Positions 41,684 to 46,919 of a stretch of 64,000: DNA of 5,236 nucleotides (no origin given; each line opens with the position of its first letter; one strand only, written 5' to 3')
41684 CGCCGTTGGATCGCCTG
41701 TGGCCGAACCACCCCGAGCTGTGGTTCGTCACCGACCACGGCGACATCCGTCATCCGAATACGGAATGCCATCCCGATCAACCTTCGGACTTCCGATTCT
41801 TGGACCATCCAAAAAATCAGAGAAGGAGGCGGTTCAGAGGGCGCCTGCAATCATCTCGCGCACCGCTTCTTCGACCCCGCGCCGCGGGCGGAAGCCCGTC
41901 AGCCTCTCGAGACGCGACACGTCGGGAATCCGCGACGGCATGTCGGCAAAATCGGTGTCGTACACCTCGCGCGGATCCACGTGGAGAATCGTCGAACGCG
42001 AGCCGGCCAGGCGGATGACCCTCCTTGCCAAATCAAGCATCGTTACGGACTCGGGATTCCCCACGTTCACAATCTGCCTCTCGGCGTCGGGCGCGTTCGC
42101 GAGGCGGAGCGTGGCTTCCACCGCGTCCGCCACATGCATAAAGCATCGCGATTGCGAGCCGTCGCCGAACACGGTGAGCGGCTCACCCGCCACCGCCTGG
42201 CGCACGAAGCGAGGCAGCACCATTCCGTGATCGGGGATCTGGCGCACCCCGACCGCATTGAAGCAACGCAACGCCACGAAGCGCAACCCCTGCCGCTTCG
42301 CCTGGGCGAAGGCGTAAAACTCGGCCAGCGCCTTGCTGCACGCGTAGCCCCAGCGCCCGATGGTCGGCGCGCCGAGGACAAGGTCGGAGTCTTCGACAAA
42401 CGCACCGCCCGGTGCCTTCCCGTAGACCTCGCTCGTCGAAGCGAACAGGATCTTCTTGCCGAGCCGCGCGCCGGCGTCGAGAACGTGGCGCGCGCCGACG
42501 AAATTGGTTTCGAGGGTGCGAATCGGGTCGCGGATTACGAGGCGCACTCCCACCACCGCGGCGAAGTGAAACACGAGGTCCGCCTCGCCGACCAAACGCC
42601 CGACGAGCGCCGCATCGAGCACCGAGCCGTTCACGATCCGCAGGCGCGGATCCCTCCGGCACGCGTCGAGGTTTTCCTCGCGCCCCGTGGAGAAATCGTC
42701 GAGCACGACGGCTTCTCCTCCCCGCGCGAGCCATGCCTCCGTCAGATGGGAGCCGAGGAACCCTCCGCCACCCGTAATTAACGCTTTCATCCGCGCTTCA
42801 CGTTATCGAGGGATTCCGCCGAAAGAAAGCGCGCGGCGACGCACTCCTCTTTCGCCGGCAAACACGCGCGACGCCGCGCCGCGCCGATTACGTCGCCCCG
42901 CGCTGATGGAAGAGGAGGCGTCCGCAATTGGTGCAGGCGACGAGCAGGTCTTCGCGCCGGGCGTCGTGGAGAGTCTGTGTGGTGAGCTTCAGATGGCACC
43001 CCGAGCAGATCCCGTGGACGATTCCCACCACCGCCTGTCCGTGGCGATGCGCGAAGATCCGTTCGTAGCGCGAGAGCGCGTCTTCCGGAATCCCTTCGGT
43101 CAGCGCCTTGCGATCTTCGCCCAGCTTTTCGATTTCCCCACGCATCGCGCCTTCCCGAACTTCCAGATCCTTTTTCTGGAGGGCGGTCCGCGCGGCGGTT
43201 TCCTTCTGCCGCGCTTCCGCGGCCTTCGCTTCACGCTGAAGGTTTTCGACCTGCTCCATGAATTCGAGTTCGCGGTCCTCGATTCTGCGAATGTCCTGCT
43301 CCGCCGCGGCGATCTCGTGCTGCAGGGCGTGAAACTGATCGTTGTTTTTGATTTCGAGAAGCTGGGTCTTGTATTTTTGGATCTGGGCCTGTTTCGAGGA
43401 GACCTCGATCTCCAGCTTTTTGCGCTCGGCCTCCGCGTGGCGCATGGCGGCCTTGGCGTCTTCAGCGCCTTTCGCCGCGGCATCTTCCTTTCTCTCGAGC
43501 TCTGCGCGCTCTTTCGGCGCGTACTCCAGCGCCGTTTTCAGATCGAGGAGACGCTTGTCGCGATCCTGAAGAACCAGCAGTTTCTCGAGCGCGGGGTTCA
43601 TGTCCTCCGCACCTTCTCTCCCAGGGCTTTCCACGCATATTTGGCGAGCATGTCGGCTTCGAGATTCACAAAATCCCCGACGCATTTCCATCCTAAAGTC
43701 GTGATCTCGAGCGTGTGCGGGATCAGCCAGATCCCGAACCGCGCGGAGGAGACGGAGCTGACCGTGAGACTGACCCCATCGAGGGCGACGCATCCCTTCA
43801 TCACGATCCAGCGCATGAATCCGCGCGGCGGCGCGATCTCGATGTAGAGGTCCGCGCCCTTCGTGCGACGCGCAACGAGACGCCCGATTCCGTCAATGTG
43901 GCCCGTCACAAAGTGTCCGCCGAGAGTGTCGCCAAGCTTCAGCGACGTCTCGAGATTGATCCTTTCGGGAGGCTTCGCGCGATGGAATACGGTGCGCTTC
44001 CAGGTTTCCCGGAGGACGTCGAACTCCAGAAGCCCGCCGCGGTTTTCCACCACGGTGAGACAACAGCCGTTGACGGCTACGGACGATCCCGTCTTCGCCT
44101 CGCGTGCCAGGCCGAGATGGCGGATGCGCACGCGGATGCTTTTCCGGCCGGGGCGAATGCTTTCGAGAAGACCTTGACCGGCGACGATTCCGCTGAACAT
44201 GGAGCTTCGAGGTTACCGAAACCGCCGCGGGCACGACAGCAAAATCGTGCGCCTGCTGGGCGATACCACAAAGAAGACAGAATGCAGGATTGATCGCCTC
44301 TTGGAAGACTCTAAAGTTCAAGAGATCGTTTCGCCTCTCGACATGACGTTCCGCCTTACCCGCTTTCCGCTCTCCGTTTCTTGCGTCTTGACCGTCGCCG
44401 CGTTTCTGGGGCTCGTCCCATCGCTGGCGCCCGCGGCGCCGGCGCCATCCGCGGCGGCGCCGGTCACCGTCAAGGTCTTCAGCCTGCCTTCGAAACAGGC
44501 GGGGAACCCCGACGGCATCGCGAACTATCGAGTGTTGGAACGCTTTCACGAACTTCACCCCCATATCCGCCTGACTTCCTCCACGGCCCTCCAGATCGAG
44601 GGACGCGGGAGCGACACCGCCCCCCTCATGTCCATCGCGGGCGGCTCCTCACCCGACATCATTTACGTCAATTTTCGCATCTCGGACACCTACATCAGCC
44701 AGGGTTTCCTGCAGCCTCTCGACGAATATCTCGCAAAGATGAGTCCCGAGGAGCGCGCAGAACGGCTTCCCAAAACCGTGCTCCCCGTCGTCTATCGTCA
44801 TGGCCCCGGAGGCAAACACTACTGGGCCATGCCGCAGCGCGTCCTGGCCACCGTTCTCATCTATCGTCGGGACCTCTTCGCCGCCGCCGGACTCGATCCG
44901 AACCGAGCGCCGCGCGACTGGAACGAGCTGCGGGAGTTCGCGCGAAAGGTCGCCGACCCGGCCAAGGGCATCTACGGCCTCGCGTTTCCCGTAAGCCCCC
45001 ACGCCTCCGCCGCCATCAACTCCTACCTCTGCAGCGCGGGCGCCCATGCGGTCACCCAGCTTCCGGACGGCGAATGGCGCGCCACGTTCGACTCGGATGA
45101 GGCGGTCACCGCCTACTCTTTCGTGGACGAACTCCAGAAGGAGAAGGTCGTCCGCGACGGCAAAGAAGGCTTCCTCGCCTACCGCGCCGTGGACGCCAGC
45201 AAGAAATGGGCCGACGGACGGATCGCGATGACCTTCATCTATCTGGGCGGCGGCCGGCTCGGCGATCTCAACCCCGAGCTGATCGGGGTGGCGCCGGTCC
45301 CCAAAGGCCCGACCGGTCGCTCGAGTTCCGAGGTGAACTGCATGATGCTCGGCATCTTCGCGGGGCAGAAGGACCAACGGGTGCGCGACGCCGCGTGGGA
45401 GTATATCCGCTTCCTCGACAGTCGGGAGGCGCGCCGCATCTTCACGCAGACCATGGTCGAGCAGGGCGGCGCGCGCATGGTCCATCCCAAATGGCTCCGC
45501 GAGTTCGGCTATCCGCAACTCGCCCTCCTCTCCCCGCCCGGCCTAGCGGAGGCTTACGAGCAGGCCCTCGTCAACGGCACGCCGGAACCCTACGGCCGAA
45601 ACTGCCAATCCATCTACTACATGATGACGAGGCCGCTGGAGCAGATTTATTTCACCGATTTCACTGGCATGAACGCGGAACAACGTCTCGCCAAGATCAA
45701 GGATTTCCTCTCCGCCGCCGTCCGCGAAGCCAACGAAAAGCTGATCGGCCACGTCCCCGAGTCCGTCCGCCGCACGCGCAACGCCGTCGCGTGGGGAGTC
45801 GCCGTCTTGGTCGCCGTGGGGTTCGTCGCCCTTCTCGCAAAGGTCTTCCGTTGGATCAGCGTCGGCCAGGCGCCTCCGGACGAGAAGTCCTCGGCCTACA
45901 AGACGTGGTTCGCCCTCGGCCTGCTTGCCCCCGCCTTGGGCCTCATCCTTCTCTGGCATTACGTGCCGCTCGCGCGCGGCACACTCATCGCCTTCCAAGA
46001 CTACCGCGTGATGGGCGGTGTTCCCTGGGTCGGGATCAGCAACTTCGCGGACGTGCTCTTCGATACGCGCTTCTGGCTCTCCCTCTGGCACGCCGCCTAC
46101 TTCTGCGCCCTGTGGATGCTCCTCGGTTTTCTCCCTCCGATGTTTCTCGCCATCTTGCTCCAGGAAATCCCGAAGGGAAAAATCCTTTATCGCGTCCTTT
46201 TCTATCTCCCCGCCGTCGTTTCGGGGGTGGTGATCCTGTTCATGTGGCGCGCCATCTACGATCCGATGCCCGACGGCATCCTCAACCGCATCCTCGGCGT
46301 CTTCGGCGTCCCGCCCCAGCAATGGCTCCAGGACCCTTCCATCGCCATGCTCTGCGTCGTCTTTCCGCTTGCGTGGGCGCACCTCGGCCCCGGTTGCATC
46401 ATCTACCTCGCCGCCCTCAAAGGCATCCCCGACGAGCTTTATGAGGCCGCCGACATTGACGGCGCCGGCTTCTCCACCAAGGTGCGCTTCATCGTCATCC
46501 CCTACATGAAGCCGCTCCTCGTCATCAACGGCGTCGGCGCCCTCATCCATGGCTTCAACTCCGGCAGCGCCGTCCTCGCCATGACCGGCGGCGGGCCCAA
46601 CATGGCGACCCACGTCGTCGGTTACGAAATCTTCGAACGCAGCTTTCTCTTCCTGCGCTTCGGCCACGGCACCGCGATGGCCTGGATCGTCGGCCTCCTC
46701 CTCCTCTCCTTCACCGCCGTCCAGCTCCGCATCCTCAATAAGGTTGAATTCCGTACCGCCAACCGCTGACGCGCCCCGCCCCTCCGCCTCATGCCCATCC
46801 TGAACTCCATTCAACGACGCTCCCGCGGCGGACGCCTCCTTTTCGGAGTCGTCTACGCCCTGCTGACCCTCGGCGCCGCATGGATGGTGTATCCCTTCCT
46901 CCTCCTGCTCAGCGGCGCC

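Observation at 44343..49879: ATPase-less sugar ABC importer with fused binding-protein/permease, a permease carrying a 370-aa periplasmic insert, and a translationally coupled Zn-ribbon transglutaminase-like protein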

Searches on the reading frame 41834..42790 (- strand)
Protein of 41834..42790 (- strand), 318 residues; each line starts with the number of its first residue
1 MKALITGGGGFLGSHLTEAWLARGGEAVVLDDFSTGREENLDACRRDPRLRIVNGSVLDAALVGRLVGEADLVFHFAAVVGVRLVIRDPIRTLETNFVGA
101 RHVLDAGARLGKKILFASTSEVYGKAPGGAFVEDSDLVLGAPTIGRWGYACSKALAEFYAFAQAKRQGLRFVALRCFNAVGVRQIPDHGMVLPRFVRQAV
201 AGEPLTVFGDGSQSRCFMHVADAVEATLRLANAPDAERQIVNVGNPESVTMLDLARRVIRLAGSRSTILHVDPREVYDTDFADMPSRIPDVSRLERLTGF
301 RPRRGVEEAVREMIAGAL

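Call 10: search_protein_families(library=pfam, proteins=[window:41834-42790:-], max_evalue=0.001)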
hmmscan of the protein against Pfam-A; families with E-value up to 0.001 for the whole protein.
window:41834-42790:- (318 aa): 7 families
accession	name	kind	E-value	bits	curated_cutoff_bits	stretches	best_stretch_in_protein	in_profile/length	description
PF01370.27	Epimerase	-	1.4e-50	172.4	20.9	1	3-244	1-240/240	NAD dependent epimerase/dehydratase family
PF16363.11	GDP_Man_Dehyd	-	1.4e-44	153.3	27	1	4-313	1-332/332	GDP-mannose 4,6 dehydratase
PF02719.21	Polysacc_synt_2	-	1.3e-19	71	20.2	2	150-266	139-251/293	Polysaccharide biosynthesis protein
PF01073.25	3Beta_HSD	-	4.8e-12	45.9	22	1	4-175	1-177/280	3-beta hydroxysteroid dehydrogenase/isomerase family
PF07993.18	NAD_binding_4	-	9.6e-12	45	20.1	1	58-181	77-209/258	Male sterility protein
PF04321.23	RmlD_sub_bind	-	4.9e-08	32.8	27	1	1-294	1-258/287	RmlD substrate binding domain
PF13460.12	NAD_binding_10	-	0.00062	20.1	27.2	1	7-129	1-108/184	NAD(P)H-binding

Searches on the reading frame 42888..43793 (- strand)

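Call 10: search_protein_families(library=pfam, proteins=[window:42888-43793:-], max_evalue=0.001)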
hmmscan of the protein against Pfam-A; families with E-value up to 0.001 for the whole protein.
window:42888-43793:- (301 aa): 2 families
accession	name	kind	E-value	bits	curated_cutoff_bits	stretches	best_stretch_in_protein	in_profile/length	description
PF24481.2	CT398_CC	-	1.1e-10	42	27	1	75-249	1-178/180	CT398-like coiled coil hairpin domain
PF02591.20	Zn_ribbon_9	-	3.5e-10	40.2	29.1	1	263-294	2-33/33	C4-type zinc ribbon domain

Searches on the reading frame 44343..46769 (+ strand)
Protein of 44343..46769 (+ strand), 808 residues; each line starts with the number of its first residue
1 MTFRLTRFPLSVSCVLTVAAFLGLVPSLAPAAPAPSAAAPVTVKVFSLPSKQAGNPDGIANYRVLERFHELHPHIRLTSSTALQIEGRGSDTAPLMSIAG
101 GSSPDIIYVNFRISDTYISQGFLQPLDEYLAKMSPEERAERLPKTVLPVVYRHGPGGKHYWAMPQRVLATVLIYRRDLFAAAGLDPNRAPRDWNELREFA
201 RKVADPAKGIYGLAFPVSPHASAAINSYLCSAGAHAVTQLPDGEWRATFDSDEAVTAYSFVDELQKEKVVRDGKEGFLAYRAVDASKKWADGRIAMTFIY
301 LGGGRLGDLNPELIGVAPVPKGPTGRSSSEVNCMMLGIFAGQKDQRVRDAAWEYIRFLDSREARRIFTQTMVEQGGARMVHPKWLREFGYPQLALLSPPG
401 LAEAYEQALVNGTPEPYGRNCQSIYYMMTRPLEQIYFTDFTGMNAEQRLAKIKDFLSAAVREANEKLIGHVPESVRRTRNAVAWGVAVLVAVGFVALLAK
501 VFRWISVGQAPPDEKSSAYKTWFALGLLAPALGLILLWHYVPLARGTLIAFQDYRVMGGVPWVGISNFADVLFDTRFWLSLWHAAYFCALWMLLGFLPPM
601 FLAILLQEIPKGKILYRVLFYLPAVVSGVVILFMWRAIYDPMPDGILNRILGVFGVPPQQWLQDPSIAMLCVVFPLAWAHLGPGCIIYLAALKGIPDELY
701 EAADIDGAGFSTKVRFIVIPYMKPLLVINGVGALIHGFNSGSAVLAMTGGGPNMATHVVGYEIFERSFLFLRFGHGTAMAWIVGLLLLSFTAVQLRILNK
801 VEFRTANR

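Call 7: search_protein_families(library=pfam, proteins=[window:44343-46769:+], max_evalue=0.01)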
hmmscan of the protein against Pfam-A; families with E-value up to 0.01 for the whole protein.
window:44343-46769:+ (808 aa): 3 families
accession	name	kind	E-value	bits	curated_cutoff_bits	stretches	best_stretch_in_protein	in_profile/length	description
PF01547.30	SBP_bac_1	-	3.2e-25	90.2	26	1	63-363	13-305/307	Bacterial extracellular solute-binding protein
PF13416.11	SBP_bac_8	-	4.2e-10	40.3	27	1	98-368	32-253/279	Bacterial extracellular solute-binding protein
PF00528.27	BPD_transp_1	-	1.4e-08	35.1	26.4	1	615-797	19-174/184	Binding-protein-dependent transport system inner membrane component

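Call 8: search_protein_families(library=ncbifam, proteins=[window:44343-46769:+], max_evalue=0.01)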
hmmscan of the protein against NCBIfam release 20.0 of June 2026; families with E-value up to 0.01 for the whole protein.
window:44343-46769:+ (808 aa): 8 families
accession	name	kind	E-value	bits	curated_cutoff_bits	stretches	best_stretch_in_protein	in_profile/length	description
NF007852.0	PRK10561.1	equivalog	7.8e-28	98.2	335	1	521-800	11-291/295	sn-glycerol-3-phosphate ABC transporter permease UgpA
NF040931.1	ABC_arch_GlcT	equivalog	2e-17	63.8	360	1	545-785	18-258/278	glucose ABC transporter permease GlcT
NF008232.0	PRK10999.1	equivalog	2.8e-16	59.3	392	1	560-756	262-464/520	maltose ABC transporter permease MalF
TIGR03851.1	chitin_NgcE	equivalog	9.4e-06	24.8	399.65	1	98-296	88-284/450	N-acetylglucosamine/diacetylchitobiose ABC transporter substrate-binding protein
NF008211.0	PRK10974.1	equivalog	1.7e-05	23.6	411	1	151-204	130-182/439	sn-glycerol-3-phosphate ABC transporter substrate-binding protein UgpB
TIGR03850.1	bind_CPR_0540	equivalog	0.0022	16.7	299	0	64-266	53-252/437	carbohydrate ABC transporter substrate-binding protein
TIGR02141.1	modB_ABC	equivalog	0.0034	17.1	182.6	1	578-795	1-201/208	molybdate ABC transporter permease subunit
NF008210.0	PRK10973.1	equivalog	0.0034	17.1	297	1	692-761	166-234/281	sn-glycerol-3-phosphate ABC transporter permease UgpE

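Call 59: search_solved_structures(query=window:44343-46769:+, max_evalue=0.01)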
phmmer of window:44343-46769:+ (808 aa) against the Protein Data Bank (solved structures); distinct sequences matched with E-value up to 0.01: 31.
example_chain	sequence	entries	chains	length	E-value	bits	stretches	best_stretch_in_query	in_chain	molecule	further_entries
6dtq_A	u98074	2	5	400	1.3e-17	66.6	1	63-368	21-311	maltose-binding protein MalE3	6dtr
4tqu_M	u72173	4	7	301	1.3e-16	63.3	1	520-741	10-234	AlgM1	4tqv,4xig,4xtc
3fh6_F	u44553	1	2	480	5.3e-16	61.3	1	580-763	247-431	Maltose transport system permease protein malF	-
2r6g_F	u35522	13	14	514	5.7e-16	61.2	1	580-763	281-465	Maltose transport system permease protein malF | Maltose transporter subunit; membrane component of ABC superfamily | Maltose/maltodextrin transport system perm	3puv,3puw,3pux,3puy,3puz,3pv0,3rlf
9nxc_H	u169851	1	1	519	5.7e-16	61.2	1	580-763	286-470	Maltose/maltodextrin transport system permease protein MalF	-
1eu8_A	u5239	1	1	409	9.2e-16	60.5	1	56-371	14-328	TREHALOSE/MALTOSE BINDING PROTEIN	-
5ci5_A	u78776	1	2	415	1.8e-14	56.2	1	96-360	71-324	Extracellular solute-binding protein family 1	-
4qrz_A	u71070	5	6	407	4.7e-13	51.5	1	83-221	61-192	ABC-TYPE SUGAR TRANSPORTER | ABC transporter, substrate binding protein (Sugar)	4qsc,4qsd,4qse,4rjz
8ja7_A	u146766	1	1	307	1e-12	50.4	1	523-783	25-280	Trehalose transport system permease protein SugA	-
7cad_A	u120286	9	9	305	3.5e-12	48.6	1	512-793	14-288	ABC sugar transporter, permease component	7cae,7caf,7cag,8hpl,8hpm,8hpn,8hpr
4rya_A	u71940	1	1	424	7.7e-12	47.5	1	98-364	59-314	ABC transporter substrate binding protein (Sorbitol)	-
4r9f_A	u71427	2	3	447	4.7e-10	41.6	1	51-210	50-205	MBP1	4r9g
3k01_A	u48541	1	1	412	1.3e-09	40.1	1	60-369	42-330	Acarbose/maltose binding protein GacH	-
3jzj_A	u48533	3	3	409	1.4e-09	40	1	61-369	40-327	Acarbose/maltose binding protein GacH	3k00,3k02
9xf5_A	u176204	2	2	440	4.1e-09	38.5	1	54-371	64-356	ABC transporter substrate-binding protein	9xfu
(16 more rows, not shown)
